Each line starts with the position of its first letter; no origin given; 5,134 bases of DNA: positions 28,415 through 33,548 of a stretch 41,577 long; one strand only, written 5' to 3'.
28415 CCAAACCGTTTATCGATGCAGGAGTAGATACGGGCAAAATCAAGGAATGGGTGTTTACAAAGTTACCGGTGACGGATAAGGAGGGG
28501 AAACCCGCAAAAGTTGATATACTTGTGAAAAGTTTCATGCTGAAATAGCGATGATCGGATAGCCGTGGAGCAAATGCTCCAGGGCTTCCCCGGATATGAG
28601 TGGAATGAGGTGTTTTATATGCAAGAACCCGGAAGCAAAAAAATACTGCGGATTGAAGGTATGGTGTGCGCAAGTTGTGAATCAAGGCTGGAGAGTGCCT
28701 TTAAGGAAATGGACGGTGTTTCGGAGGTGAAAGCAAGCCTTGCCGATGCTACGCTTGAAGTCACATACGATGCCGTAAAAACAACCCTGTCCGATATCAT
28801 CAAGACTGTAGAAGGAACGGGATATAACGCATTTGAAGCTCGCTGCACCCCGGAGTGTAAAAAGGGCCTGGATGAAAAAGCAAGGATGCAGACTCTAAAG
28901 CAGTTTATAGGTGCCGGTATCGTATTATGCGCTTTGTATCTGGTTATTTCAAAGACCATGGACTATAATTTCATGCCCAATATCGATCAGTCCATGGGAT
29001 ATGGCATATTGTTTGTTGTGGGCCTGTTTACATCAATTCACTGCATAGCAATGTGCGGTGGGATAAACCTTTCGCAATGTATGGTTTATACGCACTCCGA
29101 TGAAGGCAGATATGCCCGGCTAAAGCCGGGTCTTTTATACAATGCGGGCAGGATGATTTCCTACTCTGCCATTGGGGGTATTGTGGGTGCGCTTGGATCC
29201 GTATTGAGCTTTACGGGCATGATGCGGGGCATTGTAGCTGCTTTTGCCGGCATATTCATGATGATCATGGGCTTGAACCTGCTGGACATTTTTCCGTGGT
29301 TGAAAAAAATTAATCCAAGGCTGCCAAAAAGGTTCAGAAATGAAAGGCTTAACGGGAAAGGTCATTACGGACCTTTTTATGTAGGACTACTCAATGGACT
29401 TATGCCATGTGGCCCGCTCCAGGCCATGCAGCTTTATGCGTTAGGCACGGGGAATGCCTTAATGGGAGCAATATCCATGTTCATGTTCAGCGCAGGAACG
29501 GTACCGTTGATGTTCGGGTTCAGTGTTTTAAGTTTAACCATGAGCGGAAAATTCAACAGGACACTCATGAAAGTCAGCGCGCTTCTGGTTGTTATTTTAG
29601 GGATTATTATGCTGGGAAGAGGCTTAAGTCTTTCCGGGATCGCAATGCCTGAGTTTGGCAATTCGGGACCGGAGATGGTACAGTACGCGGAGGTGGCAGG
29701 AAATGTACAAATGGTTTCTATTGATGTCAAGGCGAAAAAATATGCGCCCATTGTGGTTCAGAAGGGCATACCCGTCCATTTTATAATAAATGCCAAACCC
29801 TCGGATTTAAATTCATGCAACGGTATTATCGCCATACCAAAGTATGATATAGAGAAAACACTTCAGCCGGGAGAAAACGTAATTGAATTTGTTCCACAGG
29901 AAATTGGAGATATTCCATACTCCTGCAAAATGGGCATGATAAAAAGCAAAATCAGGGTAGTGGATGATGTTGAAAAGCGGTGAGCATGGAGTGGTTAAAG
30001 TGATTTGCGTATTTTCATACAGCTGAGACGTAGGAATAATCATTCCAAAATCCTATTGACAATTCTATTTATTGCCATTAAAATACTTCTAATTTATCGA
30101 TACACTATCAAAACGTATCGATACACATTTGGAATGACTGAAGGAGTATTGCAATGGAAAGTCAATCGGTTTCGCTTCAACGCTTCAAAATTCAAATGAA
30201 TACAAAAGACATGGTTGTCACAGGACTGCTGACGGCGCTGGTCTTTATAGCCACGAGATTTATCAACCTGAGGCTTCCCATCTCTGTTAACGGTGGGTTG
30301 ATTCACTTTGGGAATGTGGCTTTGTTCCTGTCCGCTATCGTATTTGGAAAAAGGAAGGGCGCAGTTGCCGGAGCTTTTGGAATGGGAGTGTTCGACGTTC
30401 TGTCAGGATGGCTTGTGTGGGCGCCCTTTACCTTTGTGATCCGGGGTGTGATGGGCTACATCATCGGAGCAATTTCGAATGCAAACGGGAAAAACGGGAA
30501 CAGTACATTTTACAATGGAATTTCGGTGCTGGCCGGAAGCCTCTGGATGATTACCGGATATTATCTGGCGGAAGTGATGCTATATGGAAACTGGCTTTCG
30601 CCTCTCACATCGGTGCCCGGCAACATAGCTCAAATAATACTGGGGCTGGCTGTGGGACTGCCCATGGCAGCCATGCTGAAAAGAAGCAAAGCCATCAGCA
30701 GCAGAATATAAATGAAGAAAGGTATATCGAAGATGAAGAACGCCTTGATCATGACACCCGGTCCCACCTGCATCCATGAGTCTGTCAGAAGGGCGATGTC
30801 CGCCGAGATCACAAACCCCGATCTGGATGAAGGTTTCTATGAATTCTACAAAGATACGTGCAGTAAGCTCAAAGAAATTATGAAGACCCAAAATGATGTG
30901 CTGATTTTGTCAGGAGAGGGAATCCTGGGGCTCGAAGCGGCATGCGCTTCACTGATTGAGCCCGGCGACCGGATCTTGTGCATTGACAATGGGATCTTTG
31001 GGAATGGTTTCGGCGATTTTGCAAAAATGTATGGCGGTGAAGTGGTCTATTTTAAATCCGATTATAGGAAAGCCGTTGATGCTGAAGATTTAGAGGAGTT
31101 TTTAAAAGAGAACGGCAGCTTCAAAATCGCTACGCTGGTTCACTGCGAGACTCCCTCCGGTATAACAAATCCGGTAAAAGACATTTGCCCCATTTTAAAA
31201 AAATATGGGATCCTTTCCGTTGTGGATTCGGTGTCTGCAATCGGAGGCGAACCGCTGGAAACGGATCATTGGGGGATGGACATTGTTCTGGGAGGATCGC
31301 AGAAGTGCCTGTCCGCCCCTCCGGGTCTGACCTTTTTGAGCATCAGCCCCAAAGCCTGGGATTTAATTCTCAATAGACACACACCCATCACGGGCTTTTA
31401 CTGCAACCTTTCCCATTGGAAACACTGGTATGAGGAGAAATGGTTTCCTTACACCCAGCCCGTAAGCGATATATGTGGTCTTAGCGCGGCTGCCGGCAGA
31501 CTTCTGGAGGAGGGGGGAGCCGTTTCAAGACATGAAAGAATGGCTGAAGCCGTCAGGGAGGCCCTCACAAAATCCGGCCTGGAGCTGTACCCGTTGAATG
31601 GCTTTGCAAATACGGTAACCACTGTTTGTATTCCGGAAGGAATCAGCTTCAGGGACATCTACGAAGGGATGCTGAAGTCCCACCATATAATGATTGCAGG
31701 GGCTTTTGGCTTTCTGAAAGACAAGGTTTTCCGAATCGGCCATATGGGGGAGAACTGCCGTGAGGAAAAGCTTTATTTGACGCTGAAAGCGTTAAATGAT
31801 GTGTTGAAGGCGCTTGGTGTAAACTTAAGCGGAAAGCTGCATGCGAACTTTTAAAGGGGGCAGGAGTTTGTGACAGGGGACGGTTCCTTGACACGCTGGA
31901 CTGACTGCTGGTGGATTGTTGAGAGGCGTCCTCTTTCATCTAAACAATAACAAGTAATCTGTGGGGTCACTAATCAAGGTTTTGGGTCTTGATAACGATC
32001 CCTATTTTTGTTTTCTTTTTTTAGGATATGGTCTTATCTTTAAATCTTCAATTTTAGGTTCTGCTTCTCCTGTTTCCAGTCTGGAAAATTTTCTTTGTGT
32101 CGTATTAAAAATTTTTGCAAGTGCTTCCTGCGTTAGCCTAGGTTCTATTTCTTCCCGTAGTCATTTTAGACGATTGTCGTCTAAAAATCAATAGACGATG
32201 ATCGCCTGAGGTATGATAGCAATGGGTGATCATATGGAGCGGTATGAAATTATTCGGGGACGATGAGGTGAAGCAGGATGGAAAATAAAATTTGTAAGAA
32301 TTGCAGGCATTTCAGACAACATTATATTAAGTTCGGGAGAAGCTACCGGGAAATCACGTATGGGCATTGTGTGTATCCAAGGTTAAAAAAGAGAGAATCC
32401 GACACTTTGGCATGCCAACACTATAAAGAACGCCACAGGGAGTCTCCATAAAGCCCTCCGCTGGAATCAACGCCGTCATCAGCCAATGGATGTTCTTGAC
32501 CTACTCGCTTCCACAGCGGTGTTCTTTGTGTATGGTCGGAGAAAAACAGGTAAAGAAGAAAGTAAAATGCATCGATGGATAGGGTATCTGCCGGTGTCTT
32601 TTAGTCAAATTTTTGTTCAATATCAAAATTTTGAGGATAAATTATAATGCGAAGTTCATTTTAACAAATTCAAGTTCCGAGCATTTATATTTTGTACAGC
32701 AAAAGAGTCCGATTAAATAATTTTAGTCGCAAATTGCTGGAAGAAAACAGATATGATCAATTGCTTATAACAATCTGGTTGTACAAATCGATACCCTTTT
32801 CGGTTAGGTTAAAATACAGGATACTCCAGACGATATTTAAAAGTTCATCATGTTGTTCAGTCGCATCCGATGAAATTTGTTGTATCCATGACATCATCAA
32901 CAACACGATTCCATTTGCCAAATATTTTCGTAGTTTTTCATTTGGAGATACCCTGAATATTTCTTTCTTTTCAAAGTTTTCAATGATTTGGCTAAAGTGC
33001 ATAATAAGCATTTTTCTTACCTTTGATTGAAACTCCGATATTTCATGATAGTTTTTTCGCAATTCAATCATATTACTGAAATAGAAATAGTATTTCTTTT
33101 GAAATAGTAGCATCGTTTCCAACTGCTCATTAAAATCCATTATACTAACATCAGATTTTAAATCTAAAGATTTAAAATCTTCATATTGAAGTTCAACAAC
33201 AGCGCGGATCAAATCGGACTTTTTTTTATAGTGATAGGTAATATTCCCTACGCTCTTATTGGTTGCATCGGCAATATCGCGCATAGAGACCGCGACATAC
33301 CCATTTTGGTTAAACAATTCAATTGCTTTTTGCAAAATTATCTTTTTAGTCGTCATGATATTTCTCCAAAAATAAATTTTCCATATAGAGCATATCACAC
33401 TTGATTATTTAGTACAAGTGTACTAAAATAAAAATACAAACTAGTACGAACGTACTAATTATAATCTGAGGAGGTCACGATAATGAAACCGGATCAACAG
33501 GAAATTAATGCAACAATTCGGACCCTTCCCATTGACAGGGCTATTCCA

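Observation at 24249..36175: A ~70-nt dyad-symmetric repeat family marks the boundaries of accessory gene modules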

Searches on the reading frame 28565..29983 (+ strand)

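Call 8: search_protein_families(library=pfam, proteins=[window:28565-29983:+])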
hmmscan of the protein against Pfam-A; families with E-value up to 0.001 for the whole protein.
window:28565-29983:+ (472 aa): 4 families
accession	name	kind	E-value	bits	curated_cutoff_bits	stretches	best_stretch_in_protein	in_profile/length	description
PF13386.12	DsbD_2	-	2.3e-49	168.4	24.9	1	149-347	2-198/199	Cytochrome C biogenesis protein transmembrane region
PF00403.32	HMA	-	6.5e-17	62.1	24.8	1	28-87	2-61/62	Heavy-metal-associated domain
PF02683.22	DsbD_TM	-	5.7e-08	32.7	27.1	1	150-352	9-217/219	Cytochrome C biogenesis protein transmembrane domain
PF13473.12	Cupredoxin_1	-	0.00098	19.6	27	0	378-463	17-102/104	Cupredoxin-like domain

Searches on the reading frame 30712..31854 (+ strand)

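Call 8: search_protein_families(library=pfam, proteins=[window:30712-31854:+])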
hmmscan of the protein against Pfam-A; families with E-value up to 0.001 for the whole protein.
window:30712-31854:+ (380 aa): 3 families
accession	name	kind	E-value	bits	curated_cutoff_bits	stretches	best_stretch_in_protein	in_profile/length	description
PF00266.25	Aminotran_5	-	9.3e-22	77.9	21.5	1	37-287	36-293/371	Aminotransferase class-V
PF00155.27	Aminotran_1_2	-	3.2e-08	33.6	19.7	1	41-174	43-187/361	Aminotransferase class I and II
PF01053.26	Cys_Met_Meta_PP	-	0.00015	20.9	27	1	52-198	60-198/381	Cys/Met metabolism PLP-dependent enzyme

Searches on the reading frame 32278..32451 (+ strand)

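Call 57: search_protein_families(library=pfam, proteins=[window:32278-32451:+], max_evalue=0.01)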
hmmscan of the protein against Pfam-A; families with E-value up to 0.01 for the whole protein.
window:32278-32451:+ (57 aa): 0 families

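Call 71: search_protein_families(library=pfam, max_evalue=1, proteins=[window:32278-32448:+])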
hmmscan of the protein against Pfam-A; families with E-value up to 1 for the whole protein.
seq(57 aa): 1 family
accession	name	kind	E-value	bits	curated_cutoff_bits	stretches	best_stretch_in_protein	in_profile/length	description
PF18524.6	HPIP_like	-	0.39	11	28.1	0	6-14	3-11/40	High potential iron-sulfur protein like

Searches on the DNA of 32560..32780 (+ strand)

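Call 41: search_dna_similar(query=window:32607-32700:+, collection=plasmids, mode=distant, max_evalue=10, max_rows=20)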
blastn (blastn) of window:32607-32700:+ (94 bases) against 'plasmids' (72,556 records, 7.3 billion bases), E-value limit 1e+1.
Records with a match: 117; places in all: 118; records where one place covers at least 80% of the query: 0.
Best place of each record, by identity: >=99% 3; 95-99% 2; 90-95% 8; 80-90% 101; 60-80% 3.
By first word of the organism name: Campylobacter 64; Bacillus 26; Lactococcus 4; Staphylococcus 3; Priestia 2; Clostridium 2; Vibrio 2; Metamycoplasma 1; Acetoanaerobium 1; Moraxella 1; and 11 more.
By predicted mobility (MOB-suite, as given by PLSDB): conjugative 61; non-mobilizable 49; mobilizable 7.
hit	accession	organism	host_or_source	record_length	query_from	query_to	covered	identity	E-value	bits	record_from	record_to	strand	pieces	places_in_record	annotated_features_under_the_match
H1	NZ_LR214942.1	Metamycoplasma orale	Homo sapiens,Oropharynx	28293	3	58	60%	75.9%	9e+0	36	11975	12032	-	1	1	none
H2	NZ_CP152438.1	Bacillus sp. BR3(2024)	-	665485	19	64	49%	80.4%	2e-1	42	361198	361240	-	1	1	none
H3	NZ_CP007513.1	Bacillus bombysepticus str. Wang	separated from the corpses of silkworms ...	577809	20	62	46%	79.1%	9e+0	37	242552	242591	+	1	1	none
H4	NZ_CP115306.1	Bacillus cereus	microbe,Penaeus vannamei pond water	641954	20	62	46%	79.1%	9e+0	37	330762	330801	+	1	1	none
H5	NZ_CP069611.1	Priestia megaterium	Homo sapiens,Pure culture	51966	4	42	41%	84.6%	2e-1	41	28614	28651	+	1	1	sugar-binding transcriptional regulator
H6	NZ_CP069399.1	Priestia megaterium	Homo sapiens,Pure culture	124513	4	42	41%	84.6%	2e-1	41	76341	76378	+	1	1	sugar-binding transcriptional regulator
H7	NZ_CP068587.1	Campylobacter coli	culture,anal swab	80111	45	79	37%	86.1%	3e+0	37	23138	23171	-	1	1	AAA family ATPase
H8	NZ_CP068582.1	Campylobacter coli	culture,anal swab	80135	45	79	37%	86.1%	3e+0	37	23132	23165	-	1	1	AAA family ATPase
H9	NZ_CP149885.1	Campylobacter coli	Chicken,cell culture,liver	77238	45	79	37%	86.1%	3e+0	37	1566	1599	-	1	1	AAA family ATPase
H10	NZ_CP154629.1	Acetoanaerobium noterae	cell culture,Sludge of a digestion ...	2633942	33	64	34%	87.5%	3e+0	37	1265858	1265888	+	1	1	none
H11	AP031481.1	Moraxella osloensis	Homo sapiens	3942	3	33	33%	87.1%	8e-1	39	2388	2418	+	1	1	hypothetical protein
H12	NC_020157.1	Anabaena cylindrica PCC 7122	water, most likely pond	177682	4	34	33%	87.1%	9e+0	36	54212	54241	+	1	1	helix-turn-helix transcriptional regulator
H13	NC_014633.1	Ilyobacter polytropus DSM 2926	marine mud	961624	10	41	34%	84.4%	9e+0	37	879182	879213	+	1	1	none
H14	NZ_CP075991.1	Clostridium perfringens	feces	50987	1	32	34%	84.4%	9e+0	37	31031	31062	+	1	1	hypothetical protein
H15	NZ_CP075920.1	Clostridium perfringens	sludge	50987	1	32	34%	84.4%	9e+0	37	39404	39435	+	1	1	hypothetical protein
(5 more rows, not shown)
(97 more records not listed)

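Call 42: search_dna_similar(query=window:32607-32700:+, collection=phages, mode=distant, max_evalue=10, max_rows=20)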
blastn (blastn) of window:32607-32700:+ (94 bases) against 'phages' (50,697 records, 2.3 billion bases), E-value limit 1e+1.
Records with a match: 43; places in all: 43; records where one place covers at least 80% of the query: 0.
Best place of each record, by identity: >=99% 1; 95-99% 4; 90-95% 21; 80-90% 15; 60-80% 2.
By first word of the organism name: Staphylococcus 21; Bacillus 7; uncultured 4; Prochlorococcus 4; Synechococcus 2; Lactococcus 2; Agrobacterium 2; Aeromonas 1.
By host as written in the record: Staphylococcus epidermidis F12 6; - 5; Staphylococcus epidermidis 5; Bacillus thuringiensis subsp. kurstaki 4; Synechococcus sp. WH 7803 2; Staphylococcus sp. 2; Lactococcus lactis 2; Agrobacterium tumefaciens C58 2; and 12 more.
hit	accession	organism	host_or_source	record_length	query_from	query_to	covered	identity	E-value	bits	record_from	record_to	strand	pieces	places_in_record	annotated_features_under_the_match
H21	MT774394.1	uncultured phage cr271_1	pig feces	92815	36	88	56%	76.8%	8e-1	37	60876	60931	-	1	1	nuclear pore complex-like protein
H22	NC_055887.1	uncultured phage cr271_1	pig feces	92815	36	88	56%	76.8%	8e-1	37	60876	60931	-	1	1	nuclear pore complex-like protein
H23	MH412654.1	Synechococcus phage S-T4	Synechococcus sp. WH 7803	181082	5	40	38%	83.3%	2e-1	39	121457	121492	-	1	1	recombination-related endonuclease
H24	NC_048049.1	Synechococcus phage S-T4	Synechococcus sp. WH 7803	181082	5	40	38%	83.3%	2e-1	39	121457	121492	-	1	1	recombination-related endonuclease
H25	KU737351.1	Bacillus phage NotTheCreek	Bacillus thuringiensis subsp. kurstaki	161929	10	40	33%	87.1%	3e+0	37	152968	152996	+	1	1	hypothetical protein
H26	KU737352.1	Bacillus phage Nemo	Bacillus thuringiensis subsp. kurstaki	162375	10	40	33%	87.1%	3e+0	37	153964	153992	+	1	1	hypothetical protein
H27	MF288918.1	Bacillus phage Bubs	Bacillus thuringiensis DSM 350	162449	10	40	33%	87.1%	3e+0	37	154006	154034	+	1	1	hypothetical protein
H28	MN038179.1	Bacillus phage ALPS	Bacillus thuringiensis kurstaki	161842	10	40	33%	87.1%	3e+0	37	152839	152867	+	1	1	276: hypothetical protein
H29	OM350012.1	Bacillus phage Darren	Bacillus thuringiensis subspecies ...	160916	10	40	33%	87.1%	3e+0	37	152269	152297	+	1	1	hypothetical protein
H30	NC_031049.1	Bacillus phage NotTheCreek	Bacillus thuringiensis subsp. kurstaki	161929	10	40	33%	87.1%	3e+0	37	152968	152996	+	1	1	hypothetical protein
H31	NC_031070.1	Bacillus phage Nemo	Bacillus thuringiensis subsp. kurstaki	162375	10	40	33%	87.1%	3e+0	37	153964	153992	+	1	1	hypothetical protein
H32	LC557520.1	Staphylococcus phage vB_SsapH-Golestan101-M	Staphylococcus saprophyticus 101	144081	13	43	33%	87.1%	3e+0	36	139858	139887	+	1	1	hypothetical protein (x2)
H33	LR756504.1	uncultured phage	metagenomic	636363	5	34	32%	86.7%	8e-1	37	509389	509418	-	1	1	record has no annotation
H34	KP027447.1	Staphylococcus phage vB_SepM_ phiIPLA-C1C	Staphylococcus sp.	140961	35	62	30%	89.7%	3e+0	37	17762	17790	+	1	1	hypothetical protein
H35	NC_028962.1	Staphylococcus phage vB_SepM_ phiIPLA-C1C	Staphylococcus sp.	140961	35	62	30%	89.7%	3e+0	37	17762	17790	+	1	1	hypothetical protein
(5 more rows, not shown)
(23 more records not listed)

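Call 89: search_rna_families(source=window, start=32560, end=32780, threshold=evalue, max_evalue=1)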
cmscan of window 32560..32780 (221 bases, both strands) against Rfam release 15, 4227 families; matches with E-value up to 1: 1.
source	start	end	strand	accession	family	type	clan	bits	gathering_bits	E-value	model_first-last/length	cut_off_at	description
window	32671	32748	-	RF01414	Dicty_Class_I_RNA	Gene;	-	19.9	41.5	0.18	1-56/56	no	Class I RNA from Dictyostelium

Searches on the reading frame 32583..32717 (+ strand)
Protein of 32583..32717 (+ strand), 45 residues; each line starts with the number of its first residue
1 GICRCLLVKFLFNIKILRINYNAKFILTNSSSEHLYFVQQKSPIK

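Call 65: find_homologous_proteins(query=A4, max_evalue=10)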
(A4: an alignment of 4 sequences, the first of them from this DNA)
Query A4 (4 sequences): 3 candidates shared short words with the query, none scored E <= 10.

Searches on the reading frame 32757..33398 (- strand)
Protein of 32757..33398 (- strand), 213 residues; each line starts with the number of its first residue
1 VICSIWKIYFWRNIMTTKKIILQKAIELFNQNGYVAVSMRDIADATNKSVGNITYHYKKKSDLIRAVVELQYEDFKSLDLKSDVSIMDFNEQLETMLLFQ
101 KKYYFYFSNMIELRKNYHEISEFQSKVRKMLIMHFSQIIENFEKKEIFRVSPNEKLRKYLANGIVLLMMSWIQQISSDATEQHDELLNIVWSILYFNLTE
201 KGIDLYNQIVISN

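Call 8: search_protein_families(library=pfam, proteins=[window:32757-33398:-])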
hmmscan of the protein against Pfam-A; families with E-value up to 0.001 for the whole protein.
window:32757-33398:- (213 aa): 2 families
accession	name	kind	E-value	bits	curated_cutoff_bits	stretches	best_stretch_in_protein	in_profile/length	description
PF00440.29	TetR_N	-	8.5e-12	45.1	24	1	21-67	1-47/47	Bacterial regulatory proteins, tetR family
PF13972.11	TetR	-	1.3e-08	35.1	25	1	81-185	13-120/144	Bacterial transcriptional repressor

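Call 19: find_encoding_contigs(protein=window:32757-33398:-, flank=10000, max_places=10)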
Protein window:32757-33398:- (213 aa): no gene with exactly this product is on record in the collection.
